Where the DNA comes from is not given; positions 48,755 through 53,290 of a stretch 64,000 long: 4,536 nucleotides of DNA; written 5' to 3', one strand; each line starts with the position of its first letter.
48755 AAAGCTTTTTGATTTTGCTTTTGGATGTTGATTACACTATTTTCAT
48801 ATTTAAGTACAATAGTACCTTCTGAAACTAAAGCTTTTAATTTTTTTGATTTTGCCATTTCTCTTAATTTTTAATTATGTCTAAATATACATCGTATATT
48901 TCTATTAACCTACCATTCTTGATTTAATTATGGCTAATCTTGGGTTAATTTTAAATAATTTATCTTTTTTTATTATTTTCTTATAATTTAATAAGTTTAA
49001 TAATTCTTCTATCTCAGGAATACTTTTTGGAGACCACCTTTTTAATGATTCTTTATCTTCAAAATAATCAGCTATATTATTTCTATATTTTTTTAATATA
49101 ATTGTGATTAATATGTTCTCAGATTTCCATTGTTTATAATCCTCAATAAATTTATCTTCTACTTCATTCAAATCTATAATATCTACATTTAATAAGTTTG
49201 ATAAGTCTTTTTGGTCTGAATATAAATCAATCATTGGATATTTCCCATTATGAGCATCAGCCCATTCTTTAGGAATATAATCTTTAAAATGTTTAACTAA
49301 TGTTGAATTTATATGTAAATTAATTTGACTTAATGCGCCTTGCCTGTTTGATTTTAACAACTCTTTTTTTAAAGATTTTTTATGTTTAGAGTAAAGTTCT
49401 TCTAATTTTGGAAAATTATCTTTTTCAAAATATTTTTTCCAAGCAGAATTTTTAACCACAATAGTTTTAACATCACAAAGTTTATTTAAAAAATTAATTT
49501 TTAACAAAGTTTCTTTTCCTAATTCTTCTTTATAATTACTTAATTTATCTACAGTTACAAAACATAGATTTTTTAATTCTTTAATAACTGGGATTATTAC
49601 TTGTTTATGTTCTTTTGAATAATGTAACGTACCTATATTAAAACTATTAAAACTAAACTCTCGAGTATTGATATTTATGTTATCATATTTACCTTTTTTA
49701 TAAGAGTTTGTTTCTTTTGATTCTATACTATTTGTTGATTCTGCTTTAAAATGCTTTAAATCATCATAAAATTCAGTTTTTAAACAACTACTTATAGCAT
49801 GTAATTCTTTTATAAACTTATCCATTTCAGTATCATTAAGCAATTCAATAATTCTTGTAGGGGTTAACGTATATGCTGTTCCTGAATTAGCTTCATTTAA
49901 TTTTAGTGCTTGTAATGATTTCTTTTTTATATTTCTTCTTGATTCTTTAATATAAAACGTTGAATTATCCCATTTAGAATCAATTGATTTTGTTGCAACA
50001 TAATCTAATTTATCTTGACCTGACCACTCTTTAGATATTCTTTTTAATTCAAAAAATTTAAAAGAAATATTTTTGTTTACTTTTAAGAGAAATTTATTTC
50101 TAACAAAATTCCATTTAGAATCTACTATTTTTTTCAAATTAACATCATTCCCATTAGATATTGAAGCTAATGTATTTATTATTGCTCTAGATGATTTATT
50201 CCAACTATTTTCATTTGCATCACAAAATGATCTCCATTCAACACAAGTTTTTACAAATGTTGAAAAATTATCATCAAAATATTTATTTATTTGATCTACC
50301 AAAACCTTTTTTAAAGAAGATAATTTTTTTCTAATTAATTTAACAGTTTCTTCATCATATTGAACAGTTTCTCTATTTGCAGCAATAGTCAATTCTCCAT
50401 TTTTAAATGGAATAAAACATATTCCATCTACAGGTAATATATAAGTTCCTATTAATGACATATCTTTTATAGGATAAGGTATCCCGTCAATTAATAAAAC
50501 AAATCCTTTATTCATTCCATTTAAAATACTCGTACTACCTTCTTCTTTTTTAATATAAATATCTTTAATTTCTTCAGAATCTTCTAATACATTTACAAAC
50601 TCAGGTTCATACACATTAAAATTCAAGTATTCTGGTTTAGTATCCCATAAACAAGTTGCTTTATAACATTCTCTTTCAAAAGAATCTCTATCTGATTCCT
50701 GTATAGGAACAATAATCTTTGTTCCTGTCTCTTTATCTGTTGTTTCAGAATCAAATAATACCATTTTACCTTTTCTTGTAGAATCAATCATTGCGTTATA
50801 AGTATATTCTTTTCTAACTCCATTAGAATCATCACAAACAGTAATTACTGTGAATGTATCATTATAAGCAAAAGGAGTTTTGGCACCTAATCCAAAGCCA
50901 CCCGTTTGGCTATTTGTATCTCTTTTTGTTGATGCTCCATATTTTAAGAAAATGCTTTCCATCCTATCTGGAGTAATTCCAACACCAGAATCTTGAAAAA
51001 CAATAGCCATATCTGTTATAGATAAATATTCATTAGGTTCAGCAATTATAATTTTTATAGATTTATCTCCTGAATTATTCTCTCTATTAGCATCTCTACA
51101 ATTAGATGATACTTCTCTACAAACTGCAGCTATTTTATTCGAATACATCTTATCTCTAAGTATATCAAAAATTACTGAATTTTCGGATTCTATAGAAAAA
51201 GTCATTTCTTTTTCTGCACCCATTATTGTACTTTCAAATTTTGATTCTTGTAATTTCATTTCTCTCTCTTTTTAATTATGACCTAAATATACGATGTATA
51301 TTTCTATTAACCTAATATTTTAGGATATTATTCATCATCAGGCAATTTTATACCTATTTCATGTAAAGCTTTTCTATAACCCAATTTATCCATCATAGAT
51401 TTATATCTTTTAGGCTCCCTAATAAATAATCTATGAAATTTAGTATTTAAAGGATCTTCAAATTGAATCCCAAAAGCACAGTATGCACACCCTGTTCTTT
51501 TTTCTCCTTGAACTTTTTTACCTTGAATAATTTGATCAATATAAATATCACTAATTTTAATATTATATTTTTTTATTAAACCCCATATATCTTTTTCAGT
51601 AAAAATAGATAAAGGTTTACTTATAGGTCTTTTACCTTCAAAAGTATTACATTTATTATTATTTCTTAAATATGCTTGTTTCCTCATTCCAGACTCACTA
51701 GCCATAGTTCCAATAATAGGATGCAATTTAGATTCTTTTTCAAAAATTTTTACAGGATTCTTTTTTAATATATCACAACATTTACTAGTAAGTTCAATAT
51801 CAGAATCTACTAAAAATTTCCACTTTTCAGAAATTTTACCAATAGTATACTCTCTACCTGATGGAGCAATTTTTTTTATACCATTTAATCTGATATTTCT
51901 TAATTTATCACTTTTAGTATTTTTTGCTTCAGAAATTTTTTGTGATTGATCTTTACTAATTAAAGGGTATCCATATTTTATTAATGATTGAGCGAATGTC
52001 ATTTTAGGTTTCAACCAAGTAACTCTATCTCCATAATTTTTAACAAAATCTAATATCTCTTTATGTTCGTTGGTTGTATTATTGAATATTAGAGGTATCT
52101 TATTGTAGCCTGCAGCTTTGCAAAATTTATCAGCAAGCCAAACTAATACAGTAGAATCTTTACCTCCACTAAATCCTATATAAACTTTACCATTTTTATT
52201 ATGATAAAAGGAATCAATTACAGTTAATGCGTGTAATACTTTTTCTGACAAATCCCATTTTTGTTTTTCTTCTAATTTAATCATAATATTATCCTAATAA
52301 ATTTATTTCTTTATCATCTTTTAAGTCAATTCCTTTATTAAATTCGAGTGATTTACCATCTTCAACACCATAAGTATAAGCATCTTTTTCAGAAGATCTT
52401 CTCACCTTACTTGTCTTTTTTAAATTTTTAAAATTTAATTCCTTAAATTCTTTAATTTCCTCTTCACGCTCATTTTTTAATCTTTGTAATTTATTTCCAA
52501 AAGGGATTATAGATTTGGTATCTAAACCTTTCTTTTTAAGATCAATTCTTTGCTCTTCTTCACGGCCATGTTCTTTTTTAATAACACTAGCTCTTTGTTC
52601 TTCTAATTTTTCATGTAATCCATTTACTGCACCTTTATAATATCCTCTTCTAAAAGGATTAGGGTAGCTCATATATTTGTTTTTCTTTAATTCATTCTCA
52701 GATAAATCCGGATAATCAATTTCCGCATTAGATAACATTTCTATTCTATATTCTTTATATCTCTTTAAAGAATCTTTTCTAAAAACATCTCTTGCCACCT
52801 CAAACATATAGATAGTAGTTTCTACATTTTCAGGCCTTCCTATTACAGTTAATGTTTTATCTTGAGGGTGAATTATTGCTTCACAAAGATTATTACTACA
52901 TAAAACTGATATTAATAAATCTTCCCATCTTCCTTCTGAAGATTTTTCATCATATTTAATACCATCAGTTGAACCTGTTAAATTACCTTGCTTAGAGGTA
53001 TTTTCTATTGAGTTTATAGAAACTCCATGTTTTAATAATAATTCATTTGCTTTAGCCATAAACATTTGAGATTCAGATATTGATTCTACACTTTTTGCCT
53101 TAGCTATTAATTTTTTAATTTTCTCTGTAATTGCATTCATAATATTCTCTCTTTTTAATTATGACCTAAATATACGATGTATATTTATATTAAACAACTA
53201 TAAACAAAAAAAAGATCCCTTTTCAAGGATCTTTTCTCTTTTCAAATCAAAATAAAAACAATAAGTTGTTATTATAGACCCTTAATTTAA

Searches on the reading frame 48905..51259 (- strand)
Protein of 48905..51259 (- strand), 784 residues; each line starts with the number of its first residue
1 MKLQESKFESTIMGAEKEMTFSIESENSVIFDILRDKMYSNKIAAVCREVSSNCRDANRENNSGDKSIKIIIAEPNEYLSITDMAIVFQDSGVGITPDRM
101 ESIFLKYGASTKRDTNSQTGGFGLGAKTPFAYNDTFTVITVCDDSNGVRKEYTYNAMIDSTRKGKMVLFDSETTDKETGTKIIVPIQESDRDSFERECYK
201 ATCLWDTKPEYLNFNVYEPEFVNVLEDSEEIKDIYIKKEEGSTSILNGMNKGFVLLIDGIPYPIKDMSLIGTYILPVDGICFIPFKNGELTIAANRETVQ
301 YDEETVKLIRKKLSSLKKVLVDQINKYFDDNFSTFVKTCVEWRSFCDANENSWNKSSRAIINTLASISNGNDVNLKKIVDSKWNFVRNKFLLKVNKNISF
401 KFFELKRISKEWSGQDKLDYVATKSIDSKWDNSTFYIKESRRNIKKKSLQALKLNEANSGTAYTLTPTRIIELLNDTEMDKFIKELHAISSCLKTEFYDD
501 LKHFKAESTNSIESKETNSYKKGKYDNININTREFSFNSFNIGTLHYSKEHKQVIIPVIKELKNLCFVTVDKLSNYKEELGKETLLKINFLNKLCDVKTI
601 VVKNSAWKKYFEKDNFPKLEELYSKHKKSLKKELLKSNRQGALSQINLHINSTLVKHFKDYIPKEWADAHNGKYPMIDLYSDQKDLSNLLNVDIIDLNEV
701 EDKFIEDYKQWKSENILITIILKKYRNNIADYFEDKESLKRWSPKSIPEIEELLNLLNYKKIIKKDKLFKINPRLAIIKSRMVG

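Call 34: search_protein_families(library=phrogs, proteins=[window:48905-51259:-], max_evalue=0.00001)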
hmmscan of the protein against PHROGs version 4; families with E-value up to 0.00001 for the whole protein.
window:48905-51259:- (784 aa): 7 families
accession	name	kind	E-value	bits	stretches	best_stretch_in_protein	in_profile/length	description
phrog_612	-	lysis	2.1e-68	233.1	1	1-729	1-710/725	RIIA lysis inhibitor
phrog_2979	-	lysis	4.5e-35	122.5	1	9-144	11-137/846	RIIA lysis inhibitor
phrog_30832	-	lysis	2.1e-28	100.4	1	16-324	17-316/735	RIIA lysis inhibitor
phrog_38678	-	lysis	4.7e-23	82.3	1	29-221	36-216/805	RIIA lysis inhibitor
phrog_3661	-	lysis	8.2e-18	65.3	1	99-323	171-394/917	RIIA lysis inhibitor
phrog_609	-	lysis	4.1e-15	55.8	1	29-315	31-297/1055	RIIB lysis inhibitor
phrog_24904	-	lysis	8.6e-14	52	1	19-317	20-291/695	RIIA lysis inhibitor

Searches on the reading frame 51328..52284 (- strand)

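Call 34: search_protein_families(library=phrogs, proteins=[window:51328-52284:-], max_evalue=0.00001)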
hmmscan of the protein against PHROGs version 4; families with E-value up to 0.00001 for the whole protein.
window:51328-52284:- (318 aa): 2 families
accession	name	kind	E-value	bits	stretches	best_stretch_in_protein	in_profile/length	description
phrog_424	-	moron, auxiliary metabolic gene and host takeover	6.4e-39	135.2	1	7-305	139-369/460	phosphoadenosine phosphosulfate reductase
phrog_2302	-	moron, auxiliary metabolic gene and host takeover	1.7e-16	61.1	2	28-93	24-89/381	phosphoadenosine phosphosulfate reductase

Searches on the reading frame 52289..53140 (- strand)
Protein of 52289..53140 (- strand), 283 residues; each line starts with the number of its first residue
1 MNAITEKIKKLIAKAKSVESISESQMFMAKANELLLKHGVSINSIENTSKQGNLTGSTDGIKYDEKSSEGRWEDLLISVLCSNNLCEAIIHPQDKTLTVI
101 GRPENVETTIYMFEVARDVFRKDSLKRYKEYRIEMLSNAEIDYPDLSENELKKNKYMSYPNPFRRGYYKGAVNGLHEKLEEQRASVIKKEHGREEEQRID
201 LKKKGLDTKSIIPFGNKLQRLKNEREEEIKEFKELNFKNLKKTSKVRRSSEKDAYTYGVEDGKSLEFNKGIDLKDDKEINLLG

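Call 34: search_protein_families(library=phrogs, proteins=[window:52289-53140:-], max_evalue=0.00001)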
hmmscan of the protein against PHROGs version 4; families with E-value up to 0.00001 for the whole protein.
window:52289-53140:- (283 aa): 1 family
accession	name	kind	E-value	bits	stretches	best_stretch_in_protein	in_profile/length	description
phrog_421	-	unknown function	4.4e-31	109.2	1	2-277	7-236/241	unknown function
